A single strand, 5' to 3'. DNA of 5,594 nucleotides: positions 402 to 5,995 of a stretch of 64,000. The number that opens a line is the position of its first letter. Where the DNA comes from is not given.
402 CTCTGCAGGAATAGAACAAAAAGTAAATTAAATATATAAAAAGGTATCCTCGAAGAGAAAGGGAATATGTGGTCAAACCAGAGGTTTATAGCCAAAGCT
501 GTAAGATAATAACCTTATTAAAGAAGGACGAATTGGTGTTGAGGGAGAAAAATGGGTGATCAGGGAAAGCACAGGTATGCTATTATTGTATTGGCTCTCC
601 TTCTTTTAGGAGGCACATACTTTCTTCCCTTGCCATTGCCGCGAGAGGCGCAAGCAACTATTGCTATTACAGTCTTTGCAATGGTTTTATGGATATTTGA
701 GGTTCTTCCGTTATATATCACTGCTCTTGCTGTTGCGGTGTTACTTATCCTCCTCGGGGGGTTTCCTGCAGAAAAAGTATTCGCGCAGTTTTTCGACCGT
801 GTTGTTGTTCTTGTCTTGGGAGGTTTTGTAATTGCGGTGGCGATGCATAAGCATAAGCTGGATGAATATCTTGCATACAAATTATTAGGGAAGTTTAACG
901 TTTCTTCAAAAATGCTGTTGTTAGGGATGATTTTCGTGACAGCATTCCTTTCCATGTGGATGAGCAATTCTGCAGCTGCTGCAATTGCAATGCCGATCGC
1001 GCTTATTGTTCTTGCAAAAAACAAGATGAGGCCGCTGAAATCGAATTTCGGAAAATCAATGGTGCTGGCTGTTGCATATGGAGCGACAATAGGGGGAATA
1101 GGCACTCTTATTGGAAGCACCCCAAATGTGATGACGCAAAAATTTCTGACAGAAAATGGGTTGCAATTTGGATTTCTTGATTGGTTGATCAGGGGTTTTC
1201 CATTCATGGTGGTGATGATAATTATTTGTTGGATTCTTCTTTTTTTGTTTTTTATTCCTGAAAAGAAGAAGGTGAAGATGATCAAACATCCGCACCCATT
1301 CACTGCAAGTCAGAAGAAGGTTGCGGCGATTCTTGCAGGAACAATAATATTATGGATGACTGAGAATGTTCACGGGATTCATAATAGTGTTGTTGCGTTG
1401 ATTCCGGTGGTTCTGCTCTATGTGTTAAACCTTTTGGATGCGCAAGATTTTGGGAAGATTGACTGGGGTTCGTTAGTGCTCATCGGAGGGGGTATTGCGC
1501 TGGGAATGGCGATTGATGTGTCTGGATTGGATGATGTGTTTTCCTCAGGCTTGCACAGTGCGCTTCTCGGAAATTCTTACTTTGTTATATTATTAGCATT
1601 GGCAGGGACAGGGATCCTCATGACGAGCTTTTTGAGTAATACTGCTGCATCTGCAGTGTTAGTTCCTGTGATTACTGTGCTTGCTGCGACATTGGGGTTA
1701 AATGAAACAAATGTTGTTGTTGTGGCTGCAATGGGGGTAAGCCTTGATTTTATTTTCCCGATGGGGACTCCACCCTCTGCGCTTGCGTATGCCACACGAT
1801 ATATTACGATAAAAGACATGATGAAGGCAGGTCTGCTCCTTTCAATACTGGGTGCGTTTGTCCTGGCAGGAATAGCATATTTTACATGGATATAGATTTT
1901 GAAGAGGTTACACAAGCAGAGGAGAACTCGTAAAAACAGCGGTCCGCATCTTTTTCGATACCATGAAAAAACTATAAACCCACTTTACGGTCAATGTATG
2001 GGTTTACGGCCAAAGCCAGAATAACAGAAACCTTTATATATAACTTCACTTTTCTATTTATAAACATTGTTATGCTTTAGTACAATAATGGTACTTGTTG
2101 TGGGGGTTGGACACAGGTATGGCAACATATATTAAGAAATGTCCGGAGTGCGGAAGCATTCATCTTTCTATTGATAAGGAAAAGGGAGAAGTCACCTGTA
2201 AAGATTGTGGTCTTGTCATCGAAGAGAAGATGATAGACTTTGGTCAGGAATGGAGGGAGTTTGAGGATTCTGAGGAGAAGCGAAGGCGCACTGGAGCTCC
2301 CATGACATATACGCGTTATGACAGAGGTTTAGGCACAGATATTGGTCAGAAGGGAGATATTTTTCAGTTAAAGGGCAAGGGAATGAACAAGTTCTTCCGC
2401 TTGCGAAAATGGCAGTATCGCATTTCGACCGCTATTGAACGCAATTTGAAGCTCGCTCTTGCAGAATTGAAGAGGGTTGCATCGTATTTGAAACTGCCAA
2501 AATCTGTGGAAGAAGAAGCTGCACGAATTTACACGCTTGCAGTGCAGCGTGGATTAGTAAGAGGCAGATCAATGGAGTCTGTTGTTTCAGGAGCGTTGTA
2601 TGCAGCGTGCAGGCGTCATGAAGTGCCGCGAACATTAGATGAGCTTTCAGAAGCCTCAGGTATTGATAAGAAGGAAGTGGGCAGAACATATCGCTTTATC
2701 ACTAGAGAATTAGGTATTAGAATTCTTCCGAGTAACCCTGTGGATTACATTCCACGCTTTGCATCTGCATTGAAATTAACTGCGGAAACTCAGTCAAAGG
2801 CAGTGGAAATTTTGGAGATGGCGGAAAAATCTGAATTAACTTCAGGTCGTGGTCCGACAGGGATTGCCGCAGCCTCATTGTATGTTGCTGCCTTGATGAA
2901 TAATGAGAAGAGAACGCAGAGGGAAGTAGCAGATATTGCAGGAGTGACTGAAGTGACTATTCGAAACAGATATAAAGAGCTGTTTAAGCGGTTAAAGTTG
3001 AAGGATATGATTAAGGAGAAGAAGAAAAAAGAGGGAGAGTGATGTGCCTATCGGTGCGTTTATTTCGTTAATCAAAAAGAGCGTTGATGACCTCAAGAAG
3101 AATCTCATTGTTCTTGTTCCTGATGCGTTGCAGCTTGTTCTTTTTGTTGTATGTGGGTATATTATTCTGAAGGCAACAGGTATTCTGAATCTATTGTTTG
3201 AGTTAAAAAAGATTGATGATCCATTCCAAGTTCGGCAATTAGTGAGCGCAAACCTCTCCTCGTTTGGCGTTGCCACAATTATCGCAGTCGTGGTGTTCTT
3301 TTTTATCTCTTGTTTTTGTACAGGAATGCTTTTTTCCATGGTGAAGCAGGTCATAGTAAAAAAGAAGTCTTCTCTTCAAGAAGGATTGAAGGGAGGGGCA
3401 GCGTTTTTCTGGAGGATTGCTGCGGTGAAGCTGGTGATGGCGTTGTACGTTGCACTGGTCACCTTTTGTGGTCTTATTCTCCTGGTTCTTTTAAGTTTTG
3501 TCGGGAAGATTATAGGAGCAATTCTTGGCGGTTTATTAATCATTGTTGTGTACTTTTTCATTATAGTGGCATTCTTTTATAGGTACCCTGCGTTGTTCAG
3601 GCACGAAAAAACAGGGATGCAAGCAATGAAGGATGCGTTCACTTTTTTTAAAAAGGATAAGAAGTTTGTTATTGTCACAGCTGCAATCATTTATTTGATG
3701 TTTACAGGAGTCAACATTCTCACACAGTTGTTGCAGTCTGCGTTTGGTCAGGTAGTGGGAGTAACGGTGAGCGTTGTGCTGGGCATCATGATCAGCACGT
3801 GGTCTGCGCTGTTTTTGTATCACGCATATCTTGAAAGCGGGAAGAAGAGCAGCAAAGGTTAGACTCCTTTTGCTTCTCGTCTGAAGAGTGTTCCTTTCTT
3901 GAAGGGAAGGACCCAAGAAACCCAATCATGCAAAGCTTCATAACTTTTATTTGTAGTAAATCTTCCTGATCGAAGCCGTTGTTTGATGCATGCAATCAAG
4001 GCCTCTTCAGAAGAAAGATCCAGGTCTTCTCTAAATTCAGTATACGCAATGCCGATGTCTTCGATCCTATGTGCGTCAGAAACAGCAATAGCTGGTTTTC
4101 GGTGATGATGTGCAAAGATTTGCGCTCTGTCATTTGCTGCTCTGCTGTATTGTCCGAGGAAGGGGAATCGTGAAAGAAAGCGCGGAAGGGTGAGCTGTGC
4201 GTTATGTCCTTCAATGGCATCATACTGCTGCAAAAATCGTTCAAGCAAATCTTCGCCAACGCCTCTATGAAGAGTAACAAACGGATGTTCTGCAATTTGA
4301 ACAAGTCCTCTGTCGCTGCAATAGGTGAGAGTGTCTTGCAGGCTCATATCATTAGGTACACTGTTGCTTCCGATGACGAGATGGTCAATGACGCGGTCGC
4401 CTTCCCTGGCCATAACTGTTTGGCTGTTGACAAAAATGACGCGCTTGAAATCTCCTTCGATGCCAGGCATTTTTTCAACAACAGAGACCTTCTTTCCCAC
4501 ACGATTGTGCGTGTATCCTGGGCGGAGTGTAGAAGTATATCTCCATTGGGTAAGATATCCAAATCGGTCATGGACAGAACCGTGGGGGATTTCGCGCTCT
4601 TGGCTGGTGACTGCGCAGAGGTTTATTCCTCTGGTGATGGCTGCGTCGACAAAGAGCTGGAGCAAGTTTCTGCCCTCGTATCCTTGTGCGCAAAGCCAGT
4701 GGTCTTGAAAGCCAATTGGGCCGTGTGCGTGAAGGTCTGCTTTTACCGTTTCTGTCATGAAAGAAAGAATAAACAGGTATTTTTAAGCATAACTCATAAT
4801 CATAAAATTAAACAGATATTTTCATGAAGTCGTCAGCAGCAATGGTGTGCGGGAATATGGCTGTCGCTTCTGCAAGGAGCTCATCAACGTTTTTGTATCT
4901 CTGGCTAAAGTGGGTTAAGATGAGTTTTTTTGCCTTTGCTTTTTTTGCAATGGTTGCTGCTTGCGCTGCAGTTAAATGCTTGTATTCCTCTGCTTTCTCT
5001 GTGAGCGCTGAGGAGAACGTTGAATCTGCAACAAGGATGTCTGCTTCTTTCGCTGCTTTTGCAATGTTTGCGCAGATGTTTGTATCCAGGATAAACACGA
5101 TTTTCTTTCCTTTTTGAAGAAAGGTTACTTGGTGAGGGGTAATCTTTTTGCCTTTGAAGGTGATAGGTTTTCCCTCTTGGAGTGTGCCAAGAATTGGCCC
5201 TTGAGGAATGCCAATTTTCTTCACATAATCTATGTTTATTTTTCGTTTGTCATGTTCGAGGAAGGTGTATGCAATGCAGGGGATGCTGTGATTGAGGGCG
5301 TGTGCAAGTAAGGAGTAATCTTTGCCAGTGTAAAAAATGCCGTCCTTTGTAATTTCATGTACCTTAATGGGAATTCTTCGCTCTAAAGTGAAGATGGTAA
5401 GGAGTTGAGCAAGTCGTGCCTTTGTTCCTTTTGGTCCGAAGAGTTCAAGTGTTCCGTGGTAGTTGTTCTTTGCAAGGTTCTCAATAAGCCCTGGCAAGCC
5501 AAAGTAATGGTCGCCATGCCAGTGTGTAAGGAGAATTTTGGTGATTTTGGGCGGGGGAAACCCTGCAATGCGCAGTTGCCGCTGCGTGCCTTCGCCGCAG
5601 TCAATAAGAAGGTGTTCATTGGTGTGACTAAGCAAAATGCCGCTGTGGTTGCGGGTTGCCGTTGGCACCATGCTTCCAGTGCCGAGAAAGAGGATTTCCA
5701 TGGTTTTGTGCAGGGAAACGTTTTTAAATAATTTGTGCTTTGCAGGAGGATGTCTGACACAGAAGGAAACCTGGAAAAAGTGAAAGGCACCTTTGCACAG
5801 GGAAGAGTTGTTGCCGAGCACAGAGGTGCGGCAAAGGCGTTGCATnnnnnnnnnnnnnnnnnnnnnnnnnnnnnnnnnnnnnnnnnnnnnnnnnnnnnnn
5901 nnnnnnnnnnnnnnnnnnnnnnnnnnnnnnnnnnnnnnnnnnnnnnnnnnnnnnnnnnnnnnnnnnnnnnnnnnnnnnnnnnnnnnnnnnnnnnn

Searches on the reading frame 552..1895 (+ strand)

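Call 78: search_protein_families(library=pfam, proteins=[window:552-1895:+], max_evalue=0.001)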
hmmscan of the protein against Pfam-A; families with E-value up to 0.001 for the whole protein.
window:552-1895:+ (447 aa): 2 families
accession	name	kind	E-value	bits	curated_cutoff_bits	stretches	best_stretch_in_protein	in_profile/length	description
PF03600.22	CitMHS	-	1.5e-56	192.4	31.9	2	44-387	1-327/336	Citrate transporter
PF00939.25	Na_sulph_symp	-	1.6e-53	182.8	27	1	10-446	5-466/472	Sodium:sulfate symporter transmembrane region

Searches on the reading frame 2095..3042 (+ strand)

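Call 78: search_protein_families(library=pfam, proteins=[window:2095-3042:+], max_evalue=0.001)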
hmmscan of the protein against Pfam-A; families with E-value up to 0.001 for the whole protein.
window:2095-3042:+ (315 aa): 4 families
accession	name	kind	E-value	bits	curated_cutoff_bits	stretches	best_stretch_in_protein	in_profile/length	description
PF00382.24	TFIIB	-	1.4e-49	166.5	23.6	2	213-298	6-91/92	Transcription factor TFIIB repeat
PF08271.17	Zn_Ribbon_TF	-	1.4e-14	53.8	29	1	15-56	2-43/43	TFIIB zinc-binding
PF04545.22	Sigma70_r4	-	3.5e-05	23.7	24.1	1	270-301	18-49/50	Sigma-70, region 4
PF22109.2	Zn_ribbon_tTFIIB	-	0.00011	22.4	28.6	1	14-42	10-39/40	Transcription factor IIB, zinc ribbon, Trypanosome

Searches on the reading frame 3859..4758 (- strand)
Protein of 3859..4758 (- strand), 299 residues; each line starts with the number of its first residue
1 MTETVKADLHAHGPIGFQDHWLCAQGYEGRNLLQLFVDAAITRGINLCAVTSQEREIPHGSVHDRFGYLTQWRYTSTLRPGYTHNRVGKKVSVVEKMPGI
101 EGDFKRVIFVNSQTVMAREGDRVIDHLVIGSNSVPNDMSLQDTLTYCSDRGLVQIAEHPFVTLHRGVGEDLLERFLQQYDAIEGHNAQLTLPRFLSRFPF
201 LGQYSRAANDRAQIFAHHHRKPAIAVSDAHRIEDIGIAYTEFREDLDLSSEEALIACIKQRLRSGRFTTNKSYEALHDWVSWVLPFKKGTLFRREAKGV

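Call 78: search_protein_families(library=pfam, proteins=[window:3859-4758:-], max_evalue=0.001)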
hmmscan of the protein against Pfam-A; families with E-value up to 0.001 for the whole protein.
window:3859-4758:- (299 aa): 1 family
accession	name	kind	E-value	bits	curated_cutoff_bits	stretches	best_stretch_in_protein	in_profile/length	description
PF13263.12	PHP_C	-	2.3e-13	49.9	21.3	1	208-260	3-53/56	PHP-associated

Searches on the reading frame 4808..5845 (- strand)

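Call 78: search_protein_families(library=pfam, proteins=[window:4808-5845:-], max_evalue=0.001)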
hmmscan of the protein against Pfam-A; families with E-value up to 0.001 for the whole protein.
window:4808-5845:- (345 aa): 4 families
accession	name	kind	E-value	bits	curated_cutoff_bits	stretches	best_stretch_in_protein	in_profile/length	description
PF12706.13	Lactamase_B_2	-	9.8e-20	71.4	27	2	79-188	3-114/200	Beta-lactamase superfamily domain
PF00753.33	Lactamase_B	-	6.8e-14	52.7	22.7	1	68-149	7-92/196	Metallo-beta-lactamase superfamily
PF23023.1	Anti-Pycsar_Apyc1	-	1e-06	28.9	50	1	49-139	3-91/250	Anti-Pycsar protein Apyc1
PF13691.12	Lactamase_B_4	-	6.1e-06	26.2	27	1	60-113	5-60/63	tRNase Z endonuclease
